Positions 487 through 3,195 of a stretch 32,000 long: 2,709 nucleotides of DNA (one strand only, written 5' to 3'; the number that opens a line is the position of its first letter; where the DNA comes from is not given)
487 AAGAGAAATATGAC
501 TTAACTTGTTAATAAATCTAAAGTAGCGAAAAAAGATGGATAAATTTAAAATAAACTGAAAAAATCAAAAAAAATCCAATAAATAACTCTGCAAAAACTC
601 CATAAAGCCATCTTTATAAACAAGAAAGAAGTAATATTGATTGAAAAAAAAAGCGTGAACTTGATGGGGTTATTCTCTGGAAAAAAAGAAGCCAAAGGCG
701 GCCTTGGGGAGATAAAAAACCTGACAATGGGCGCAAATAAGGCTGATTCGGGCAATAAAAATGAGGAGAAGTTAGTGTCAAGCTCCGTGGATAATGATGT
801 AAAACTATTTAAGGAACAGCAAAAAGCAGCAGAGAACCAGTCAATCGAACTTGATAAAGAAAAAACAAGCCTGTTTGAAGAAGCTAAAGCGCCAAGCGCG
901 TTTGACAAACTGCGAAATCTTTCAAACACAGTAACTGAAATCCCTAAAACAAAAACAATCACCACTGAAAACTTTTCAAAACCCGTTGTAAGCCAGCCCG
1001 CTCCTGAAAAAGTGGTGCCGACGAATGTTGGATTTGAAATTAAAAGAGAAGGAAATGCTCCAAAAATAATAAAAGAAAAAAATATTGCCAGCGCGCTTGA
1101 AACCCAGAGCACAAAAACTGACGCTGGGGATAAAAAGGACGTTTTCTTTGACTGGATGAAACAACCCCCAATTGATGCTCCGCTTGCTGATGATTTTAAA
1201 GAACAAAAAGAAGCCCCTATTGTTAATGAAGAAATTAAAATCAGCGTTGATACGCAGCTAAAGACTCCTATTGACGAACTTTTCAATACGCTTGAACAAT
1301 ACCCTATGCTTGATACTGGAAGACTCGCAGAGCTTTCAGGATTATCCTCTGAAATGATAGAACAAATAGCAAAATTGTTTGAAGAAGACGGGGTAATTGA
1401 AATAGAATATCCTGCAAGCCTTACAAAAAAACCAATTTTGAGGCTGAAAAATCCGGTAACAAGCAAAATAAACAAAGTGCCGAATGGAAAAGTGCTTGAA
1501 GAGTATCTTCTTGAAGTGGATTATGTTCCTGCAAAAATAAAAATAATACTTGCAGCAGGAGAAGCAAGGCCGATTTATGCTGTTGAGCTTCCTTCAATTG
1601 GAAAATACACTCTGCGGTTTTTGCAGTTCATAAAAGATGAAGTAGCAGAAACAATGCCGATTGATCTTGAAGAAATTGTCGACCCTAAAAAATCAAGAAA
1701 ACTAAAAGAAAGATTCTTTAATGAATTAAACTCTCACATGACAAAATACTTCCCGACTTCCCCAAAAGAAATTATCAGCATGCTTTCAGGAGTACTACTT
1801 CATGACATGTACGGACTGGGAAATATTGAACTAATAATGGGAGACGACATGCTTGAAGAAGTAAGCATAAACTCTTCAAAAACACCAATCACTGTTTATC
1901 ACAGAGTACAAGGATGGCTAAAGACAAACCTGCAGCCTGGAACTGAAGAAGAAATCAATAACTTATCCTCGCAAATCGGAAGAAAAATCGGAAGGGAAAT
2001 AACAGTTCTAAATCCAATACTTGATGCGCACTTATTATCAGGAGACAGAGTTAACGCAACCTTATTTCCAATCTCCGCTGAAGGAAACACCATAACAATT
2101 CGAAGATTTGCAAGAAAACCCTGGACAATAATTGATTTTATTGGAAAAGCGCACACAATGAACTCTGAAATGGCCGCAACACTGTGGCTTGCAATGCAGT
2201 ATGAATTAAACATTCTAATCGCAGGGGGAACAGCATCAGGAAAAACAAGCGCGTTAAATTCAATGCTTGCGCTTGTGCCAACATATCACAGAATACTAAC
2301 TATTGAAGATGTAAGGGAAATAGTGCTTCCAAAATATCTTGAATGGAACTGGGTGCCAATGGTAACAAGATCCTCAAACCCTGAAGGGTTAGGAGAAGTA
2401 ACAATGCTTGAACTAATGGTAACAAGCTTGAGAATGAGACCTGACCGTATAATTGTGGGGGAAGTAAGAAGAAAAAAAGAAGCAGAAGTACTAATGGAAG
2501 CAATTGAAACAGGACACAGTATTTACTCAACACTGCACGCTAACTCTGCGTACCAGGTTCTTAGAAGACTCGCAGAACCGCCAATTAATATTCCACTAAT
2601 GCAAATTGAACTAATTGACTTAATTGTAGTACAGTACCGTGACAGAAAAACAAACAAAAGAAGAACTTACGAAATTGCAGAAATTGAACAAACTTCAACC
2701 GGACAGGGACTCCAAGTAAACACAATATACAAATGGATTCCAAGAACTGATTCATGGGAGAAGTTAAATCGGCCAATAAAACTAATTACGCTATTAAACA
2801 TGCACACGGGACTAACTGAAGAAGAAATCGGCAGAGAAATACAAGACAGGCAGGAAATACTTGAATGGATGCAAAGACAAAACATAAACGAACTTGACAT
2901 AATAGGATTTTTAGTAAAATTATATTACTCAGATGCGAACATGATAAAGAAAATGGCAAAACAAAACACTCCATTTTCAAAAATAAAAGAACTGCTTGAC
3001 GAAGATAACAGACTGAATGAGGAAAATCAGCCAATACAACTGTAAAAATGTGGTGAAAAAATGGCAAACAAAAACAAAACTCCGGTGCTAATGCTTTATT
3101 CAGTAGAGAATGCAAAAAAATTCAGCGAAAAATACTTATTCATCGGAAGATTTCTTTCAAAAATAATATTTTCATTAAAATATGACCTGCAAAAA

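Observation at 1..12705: Non-archaellar type IV pilus locus with seven class III signal-peptide genes (Epd/Tad-like core)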

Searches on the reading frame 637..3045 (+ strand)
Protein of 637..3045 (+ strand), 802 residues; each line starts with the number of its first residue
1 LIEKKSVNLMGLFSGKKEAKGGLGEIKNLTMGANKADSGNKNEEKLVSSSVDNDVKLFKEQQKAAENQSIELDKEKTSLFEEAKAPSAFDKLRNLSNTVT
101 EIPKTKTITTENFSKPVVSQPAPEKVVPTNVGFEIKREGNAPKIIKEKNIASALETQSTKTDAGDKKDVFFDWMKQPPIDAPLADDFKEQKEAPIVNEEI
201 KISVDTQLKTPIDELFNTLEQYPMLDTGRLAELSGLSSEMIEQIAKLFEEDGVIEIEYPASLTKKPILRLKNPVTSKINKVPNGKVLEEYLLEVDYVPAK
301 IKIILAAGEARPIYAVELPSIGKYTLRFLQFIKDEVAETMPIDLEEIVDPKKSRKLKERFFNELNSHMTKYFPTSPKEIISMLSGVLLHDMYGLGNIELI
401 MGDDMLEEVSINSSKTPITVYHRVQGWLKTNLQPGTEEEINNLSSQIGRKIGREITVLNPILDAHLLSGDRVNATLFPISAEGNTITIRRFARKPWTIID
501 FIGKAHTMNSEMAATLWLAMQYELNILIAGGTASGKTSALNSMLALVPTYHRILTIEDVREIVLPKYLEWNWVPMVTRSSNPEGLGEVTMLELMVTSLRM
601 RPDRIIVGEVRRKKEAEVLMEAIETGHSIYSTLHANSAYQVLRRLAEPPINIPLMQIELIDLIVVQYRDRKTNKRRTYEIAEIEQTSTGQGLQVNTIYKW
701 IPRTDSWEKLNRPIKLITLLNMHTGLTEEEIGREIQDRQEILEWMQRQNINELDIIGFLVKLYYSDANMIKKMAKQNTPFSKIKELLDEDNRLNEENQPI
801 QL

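Call 7: search_protein_families(library=pfam, max_evalue=1, proteins=[window:637-3045:+])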
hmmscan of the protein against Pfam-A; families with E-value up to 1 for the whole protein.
window:637-3045:+ (802 aa): 3 families
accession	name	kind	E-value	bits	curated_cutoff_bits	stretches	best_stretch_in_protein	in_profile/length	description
PF00437.27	T2SSE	-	1.3e-33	116.6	24.9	1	460-648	71-258/370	Type II/IV secretion system protein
PF01580.24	FtsK_SpoIIIE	-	0.0017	18.3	24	1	524-545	40-61/221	FtsK/SpoIIIE family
PF04665.18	Pox_A32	-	0.18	11.7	22.8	1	523-579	13-70/242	Poxvirus A32 protein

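Call 10: search_protein_families(library=ncbifam, max_evalue=0.1, proteins=[window:637-3045:+])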
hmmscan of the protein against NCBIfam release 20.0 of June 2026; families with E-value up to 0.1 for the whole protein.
window:637-3045:+ (802 aa): 18 families
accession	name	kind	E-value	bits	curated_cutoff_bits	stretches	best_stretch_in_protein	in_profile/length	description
NF058587.1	archaellum_moto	equivalog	8.6e-77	259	550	1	340-752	96-506/527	archaellum flagellar ATPase motor FlaI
TIGR03819.1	heli_sec_ATPase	hypoth_equivalog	1.5e-49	169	373.15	1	386-645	44-297/340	TadA family conjugal transfer-associated ATPase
NF053672.1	bindosome_BasE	exception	2.2e-45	155.4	1000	1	399-763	143-508/512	bindosome assembly system ATPase subunit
TIGR02788.1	VirB11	equivalog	7.1e-38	130.4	249.95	2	511-646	132-263/308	P-type DNA transfer ATPase VirB11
TIGR02782.1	TrbB_P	equivalog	3.7e-32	111.8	304.55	1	441-689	55-299/303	P-type conjugative transfer ATPase TrbB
NF010475.0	PRK13900.1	equivalog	4.8e-30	104.8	389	1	512-645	149-279/333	type IV secretion system ATPase VirB11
NF010469.0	PRK13894.1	subfamily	8.7e-28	97.6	508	1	451-690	78-314/320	conjugal transfer ATPase TrbB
NF010407.0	PRK13833.1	subfamily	3.1e-24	86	499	1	453-690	75-307/323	conjugal transfer protein TrbB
NF010425.0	PRK13851.1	equivalog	5e-21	74.9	461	1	509-645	148-280/344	type IV secretion system protein VirB11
NF041000.1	ATPase_ComGA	equivalog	2e-20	72.9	300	1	524-656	129-253/267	competence type IV pilus ATPase ComGA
TIGR02538.1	type_IV_pilB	equivalog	6e-16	58.2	675.65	1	526-674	319-457/564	type IV-A pilus assembly ATPase PilB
NF007755.0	PRK10436.1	equivalog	9.6e-16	57.5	617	1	523-671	219-357/465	type II secretion system protein GspE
TIGR01420.1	pilT_fam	subfamily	1.5e-15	57.3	319.1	1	526-646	125-240/343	PilT/PilU family type 4a pilus ATPase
NF053534.1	T4PilAsmATPsTfpB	equivalog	5.2e-13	48.3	850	1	517-659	328-463/584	type IV pilus assembly ATPase TfpB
TIGR02533.1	type_II_gspE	equivalog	2.9e-12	46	630.25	1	525-660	245-371/486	type II secretion system ATPase GspE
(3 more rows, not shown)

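Call 11: search_solved_structures(query=window:637-3045:+, max_evalue=0.00001)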
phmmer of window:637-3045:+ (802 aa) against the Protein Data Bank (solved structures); distinct sequences matched with E-value up to 0.00001: 33.
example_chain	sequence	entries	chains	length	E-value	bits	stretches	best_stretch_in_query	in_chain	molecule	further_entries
2oap_1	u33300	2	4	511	3.1e-68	233.9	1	284-769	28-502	Type II secretion system protein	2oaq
4ii7_A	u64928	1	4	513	4.7e-48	167.2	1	335-683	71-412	FlaI ATPase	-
4ihq_A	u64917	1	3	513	2.9e-47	164.6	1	335-683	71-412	FlaI ATPase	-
8rkd_E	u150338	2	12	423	1.4e-38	135.9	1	387-646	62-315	Pilus assembly ATPase CpaF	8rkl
8rjf_A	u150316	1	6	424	1.4e-38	135.9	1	387-646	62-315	Pilus assembly ATPase CpaF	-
9e24_A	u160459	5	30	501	2.2e-38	135.2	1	387-646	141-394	CpaF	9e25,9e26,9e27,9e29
6bge_A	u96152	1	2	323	3.5e-19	71.7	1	458-648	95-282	VirB11-like protein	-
1g6o_A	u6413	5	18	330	3.7e-19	71.7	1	458-648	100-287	CAG-ALPHA | virB11 homolog | Cag-alfa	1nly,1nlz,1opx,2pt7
2gza_A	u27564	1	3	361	3.7e-14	55.1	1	438-646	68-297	Type IV secretion system protein VirB11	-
2eyu_A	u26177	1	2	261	5.9e-11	44.6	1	526-660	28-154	twitching motility protein PilT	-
2ewv_A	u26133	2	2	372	1.1e-10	43.7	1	526-660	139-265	twitching motility protein PilT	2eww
2gsz_A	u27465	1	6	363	1.2e-10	43.5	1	526-660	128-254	twitching motility protein PilT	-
10my_A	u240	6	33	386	2.1e-10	42.8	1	525-647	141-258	PilT/PilU family type 4a pilus ATPase | Twitching motility protein PilT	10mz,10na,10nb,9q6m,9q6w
3jvu_A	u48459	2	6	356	3.5e-10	42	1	526-647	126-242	Twitching mobility protein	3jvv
5zfr_A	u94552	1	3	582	3.8e-10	41.9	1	526-671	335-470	Type IV pilus biogenesis ATPase PilB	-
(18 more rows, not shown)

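Call 12: find_related_loci(query=window:637-3045:+, collection=genome_contigs, flank=10000)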
Query window:637-3045:+ (802 aa) in genome_contigs; peptide patterns used: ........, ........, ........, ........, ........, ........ (x = any residue, [..] = any of these).
169 stretches matched a pattern; 16 encode a relative of the query (tblastn E <= 1e-3); 16 distinct loci.
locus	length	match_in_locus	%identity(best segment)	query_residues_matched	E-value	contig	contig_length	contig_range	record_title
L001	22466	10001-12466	65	7-787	0e+0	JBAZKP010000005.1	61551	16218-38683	MAG: archaeon isolate SO_2017_LW4_146 scaffold_1293_c1_LW137-91_2017, whole genome shotgun sequence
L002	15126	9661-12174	62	10-797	0e+0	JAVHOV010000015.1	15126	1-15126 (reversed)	MAG: archaeon isolate WB02no2_33_12 NODE_2846_length_15126_cov_7.691394, whole genome shotgun sequence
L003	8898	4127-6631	62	10-797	0e+0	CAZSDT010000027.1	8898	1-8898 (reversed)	MAG TPA_asm: uncultured archaeon isolate SRP263991_co4_519 genome assembly, contig: NODE_12801_length_8898_cov_5.110822,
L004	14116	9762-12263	61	12-787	0e+0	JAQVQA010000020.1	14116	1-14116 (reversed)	MAG: Candidatus ainarchaeum sp. isolate STF1_216 NODE_12197_length_14116_cov_19.495461_Sandtown_F1, whole genome shotgun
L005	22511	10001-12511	63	6-787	0e+0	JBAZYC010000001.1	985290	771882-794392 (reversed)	MAG: archaeon isolate SO_2017_GW1_71 NODE_17_length_985290_cov_1.729804_OW334_2017, whole genome shotgun sequence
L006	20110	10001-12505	61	7-801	0e+0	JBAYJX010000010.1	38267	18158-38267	MAG: archaeon isolate SO_2016_GW1_66 scaffold01967_OW334_2016, whole genome shotgun sequence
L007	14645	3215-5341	68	87-798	0e+0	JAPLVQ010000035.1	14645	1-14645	MAG: Candidatus Iainarchaeum archaeon isolate LacPavin_0419_WC90_MAG_36_6 LacPavin_0419_WC90_scaffold_188362, whole geno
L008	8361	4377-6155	74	196-787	0e+0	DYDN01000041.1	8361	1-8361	MAG TPA_asm: Candidatus Forterrea sp. isolate IMS_BF NODE_2032_length_8390_cov_37.7944, whole genome shotgun sequence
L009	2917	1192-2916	80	2-574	0e+0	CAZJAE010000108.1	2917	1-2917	MAG TPA_asm: uncultured archaeon isolate binchicken_co115_24 genome assembly, contig: NODE_46569_length_2917_cov_3.96471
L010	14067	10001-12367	57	4-788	0e+0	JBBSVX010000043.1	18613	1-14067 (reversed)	MAG: archaeon isolate H43-bin240_1 H43_bin240_1_000000000043, whole genome shotgun sequence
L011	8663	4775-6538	70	206-793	0e+0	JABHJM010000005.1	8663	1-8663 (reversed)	MAG: Candidatus Iainarchaeum archaeon isolate SI037_bin87 k141_2890348, whole genome shotgun sequence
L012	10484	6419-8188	74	198-787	0e+0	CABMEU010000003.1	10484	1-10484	uncultured archaeon isolate LFW-252_2 genome assembly, contig: LFW2522_11, whole genome shotgun sequence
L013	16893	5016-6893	65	171-787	0e+0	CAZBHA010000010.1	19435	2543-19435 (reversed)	MAG TPA_asm: uncultured archaeon isolate SRP192927_co6_212 genome assembly, contig: NODE_6124_length_19435_cov_4.139112,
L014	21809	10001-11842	68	171-777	0e+0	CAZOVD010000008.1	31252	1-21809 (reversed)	MAG TPA_asm: uncultured archaeon isolate SRP193661_co2_56 genome assembly, contig: NODE_1353_length_31252_cov_6.130525,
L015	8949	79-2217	68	88-791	0e+0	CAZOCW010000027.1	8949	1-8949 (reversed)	MAG TPA_asm: uncultured archaeon isolate SRP272421_co2_118 genome assembly, contig: NODE_29553_length_8949_cov_4.407353,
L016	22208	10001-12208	67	59-791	0e+0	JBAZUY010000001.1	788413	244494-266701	MAG: archaeon isolate SO_2017_GW1_24 NODE_43_length_788413_cov_2.329335_OW334_2017, whole genome shotgun sequence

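Call 29: search_protein_families(library=pfam, max_evalue=0.01, proteins=[L001:9102-9779:-, L001:8309-9022:-, L001:7601-8248:-, L001:6600-7451:-, L001:5985-6560:+, L001:1041-2696:-, L002:3261-3824:-, L001:2819-5932:-, L006:6193-6585:-, L010:5395-6252:-])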
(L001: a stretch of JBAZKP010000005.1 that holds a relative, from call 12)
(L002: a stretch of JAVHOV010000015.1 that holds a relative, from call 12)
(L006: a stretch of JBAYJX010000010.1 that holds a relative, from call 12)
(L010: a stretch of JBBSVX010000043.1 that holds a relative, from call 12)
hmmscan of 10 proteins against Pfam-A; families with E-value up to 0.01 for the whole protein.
L001:9102-9779:- (225 aa): 2 families
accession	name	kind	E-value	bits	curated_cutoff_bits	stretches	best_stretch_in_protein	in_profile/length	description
PF24336.1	DUF7504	-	0.0015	19.5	27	1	89-200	30-155/179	Family of unknown function (DUF7504)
PF06745.19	ATPase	-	0.0066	16.3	26.6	1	112-206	79-166/231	KaiC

L001:8309-9022:- (237 aa): 0 families

L001:7601-8248:- (215 aa): 1 family
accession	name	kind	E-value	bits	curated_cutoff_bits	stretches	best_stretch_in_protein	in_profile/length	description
PF20990.2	DUF2207_C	-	0.0025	18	33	1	76-212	40-186/247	Predicted membrane protein (DUF2207) C-terminal domain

L001:6600-7451:- (283 aa): 0 families

L001:5985-6560:+ (191 aa): 2 families
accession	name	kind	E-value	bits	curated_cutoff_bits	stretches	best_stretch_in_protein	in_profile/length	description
PF01636.29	APH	-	0.00011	22.5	23.2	1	7-116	3-110/239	Phosphotransferase enzyme family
PF04655.20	APH_6_hur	-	0.0036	17.1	27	1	5-87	6-86/252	Aminoglycoside/hydroxyurea antibiotic resistance kinase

L001:1041-2696:- (551 aa): 1 family
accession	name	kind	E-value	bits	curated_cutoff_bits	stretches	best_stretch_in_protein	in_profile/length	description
PF00118.29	Cpn60_TCP1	-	3.2e-174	580.7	34.3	1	41-528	1-486/490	TCP-1/cpn60 chaperonin family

L002:3261-3824:- (187 aa): 14 families
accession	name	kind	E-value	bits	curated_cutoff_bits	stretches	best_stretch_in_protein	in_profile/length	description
PF00625.27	Guanylate_kin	-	1.1e-44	152.8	25.2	1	4-183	2-181/182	Guanylate kinase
PF13238.12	AAA_18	-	3.9e-07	31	29.4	1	8-142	2-117/128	AAA domain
PF13671.12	AAA_33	-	7.8e-07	29.9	27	1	6-154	1-139/143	AAA domain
PF03266.21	NTPase_1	-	2.7e-05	24.5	23.9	1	7-119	2-120/168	NTPase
PF00005.33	ABC_tran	-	0.00019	22.5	25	1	5-93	12-91/137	ABC transporter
PF13401.12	AAA_22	-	0.00048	20.9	27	1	4-38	5-33/130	AAA domain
PF20720.3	nSTAND3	-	0.0011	19.1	27.2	1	4-30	17-43/155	Novel STAND NTPase 3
PF03193.22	RsgA_GTPase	-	0.0013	19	30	1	2-36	104-138/174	RsgA GTPase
PF13191.12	AAA_16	-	0.0016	19.4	32.6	1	6-29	26-49/167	AAA ATPase domain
PF13173.12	AAA_14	-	0.0023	18.4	27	1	5-58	3-57/129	AAA domain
PF13555.12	AAA_29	-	0.003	17.7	27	0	6-20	24-38/61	P-loop containing region of AAA domain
PF01926.29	MMR_HSR1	-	0.0064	17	21.9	0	9-51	4-47/113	50S ribosome-binding GTPase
PF00004.35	AAA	-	0.0083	17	21.2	0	8-101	2-64/131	ATPase family associated with various cellular activities (AAA)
PF01583.26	APS_kinase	-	0.0087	16.5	21.1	0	7-28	5-26/152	Adenylylsulphate kinase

L001:2819-5932:- (1037 aa): 4 families
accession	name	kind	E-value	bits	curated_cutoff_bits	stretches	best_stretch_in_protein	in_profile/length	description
PF16410.10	DUF5018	-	1.9e-10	40.6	38.2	1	622-702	132-212/352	Domain of unknown function (DUF5018)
PF08308.17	PEGA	-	0.00038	20.7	20.8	1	202-240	25-64/71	PEGA domain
PF07581.17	Glug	-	0.0023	18.7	20.5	1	873-897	2-27/28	The GLUG motif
PF04021.17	Class_IIIsignal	-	0.0057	17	23.7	0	2-24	1-23/27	Class III signal peptide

L006:6193-6585:- (130 aa): 2 families
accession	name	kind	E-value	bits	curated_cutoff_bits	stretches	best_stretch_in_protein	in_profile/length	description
PF00293.34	NUDIX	-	3.2e-17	63.2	21.1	1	8-127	3-131/134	NUDIX domain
PF14815.12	NUDIX_4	-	4.8e-06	26.8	35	1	14-114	4-98/113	NUDIX domain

L010:5395-6252:- (285 aa): 0 families

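Call 45: search_protein_families(library=pfam, max_evalue=0.01, proteins=[L001:17547-22466:-, L016:17427-22208:-, L014:18197-21808:-, L005:19027-22509:-, L007:11955-14645:-, L013:13056-15227:-])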
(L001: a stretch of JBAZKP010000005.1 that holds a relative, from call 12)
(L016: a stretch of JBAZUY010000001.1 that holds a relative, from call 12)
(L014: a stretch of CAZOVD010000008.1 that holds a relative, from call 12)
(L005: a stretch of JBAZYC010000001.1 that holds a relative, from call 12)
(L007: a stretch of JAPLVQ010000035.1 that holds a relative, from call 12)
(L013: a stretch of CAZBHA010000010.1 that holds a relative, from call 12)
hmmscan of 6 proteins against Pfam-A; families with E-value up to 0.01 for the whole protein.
L001:17547-22466:- (1639 aa): 6 families
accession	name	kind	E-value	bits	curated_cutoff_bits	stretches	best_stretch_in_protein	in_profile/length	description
PF13385.13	Laminin_G_3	-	1.3e-141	467.4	27.6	6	629-785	2-151/151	Concanavalin A-like lectin/glucanases superfamily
PF07953.20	Toxin_R_bind_N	-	1.9e-15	57.5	23.8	2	1303-1477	2-189/191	Clostridium neurotoxin, N-terminal receptor binding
PF02973.23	Sialidase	-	3.5e-15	56.4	26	0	1219-1278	118-182/189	Sialidase, N-terminal domain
PF00354.24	Pentaxin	-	9e-14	52.1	25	0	715-806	84-182/194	Pentaxin family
PF02210.31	Laminin_G_2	-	1.2e-09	39.2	22.9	0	1184-1249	28-99/126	Laminin G domain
PF00054.30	Laminin_G_1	-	3.4e-09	37.5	24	0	1193-1241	38-92/131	Laminin G domain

L016:17427-22208:- (1593 aa): 5 families
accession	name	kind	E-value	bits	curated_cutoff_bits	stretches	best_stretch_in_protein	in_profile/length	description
PF13385.13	Laminin_G_3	-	3.1e-139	459.6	27.6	7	628-781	1-151/151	Concanavalin A-like lectin/glucanases superfamily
PF02973.23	Sialidase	-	2.9e-18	66.5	26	2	505-574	116-183/189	Sialidase, N-terminal domain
PF00354.24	Pentaxin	-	1.4e-13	51.4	25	0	495-580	84-171/194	Pentaxin family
PF02210.31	Laminin_G_2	-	1.1e-08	36.1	22.9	0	485-562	44-123/126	Laminin G domain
PF00054.30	Laminin_G_1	-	0.00017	22.2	24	0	485-566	44-129/131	Laminin G domain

L014:18197-21808:- (1203 aa): 2 families
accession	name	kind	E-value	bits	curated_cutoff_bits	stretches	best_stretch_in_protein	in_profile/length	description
PF13385.13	Laminin_G_3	-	9.4e-49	165.9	27.6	4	969-1117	3-150/151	Concanavalin A-like lectin/glucanases superfamily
PF00354.24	Pentaxin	-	0.0012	19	25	0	651-736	91-170/194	Pentaxin family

L005:19027-22509:- (1160 aa): 2 families
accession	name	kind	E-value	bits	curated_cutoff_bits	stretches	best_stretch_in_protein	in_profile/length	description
PF13385.13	Laminin_G_3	-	1.8e-72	242.9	27.6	4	704-863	1-151/151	Concanavalin A-like lectin/glucanases superfamily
PF00354.24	Pentaxin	-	0.0016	18.6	25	0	1051-1087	142-176/194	Pentaxin family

L007:11955-14645:- (896 aa): 5 families
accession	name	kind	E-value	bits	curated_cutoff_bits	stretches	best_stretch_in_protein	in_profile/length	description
PF13385.13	Laminin_G_3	-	6.4e-66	221.6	27.6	3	412-570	1-151/151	Concanavalin A-like lectin/glucanases superfamily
PF02210.31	Laminin_G_2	-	1.8e-12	48.3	22.9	0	725-794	39-121/126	Laminin G domain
PF02973.23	Sialidase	-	3.6e-09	36.8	26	1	498-572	103-184/189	Sialidase, N-terminal domain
PF00054.30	Laminin_G_1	-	3.8e-06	27.6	24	0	730-780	47-101/131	Laminin G domain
PF06439.18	3keto-disac_hyd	-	6.7e-05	23.5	26.8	0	432-525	56-152/187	3-keto-disaccharide hydrolase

L013:13056-15227:- (723 aa): 1 family
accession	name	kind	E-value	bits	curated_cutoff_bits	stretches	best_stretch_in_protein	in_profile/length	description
PF13385.13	Laminin_G_3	-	3e-24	86.3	27.6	1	453-602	1-150/151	Concanavalin A-like lectin/glucanases superfamily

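Call 53: find_encoding_contigs(protein=window:664-3042:+, flank=10000, max_places=2)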
Protein window:664-3042:+ (793 aa): no gene with exactly this product is on record in the collection.
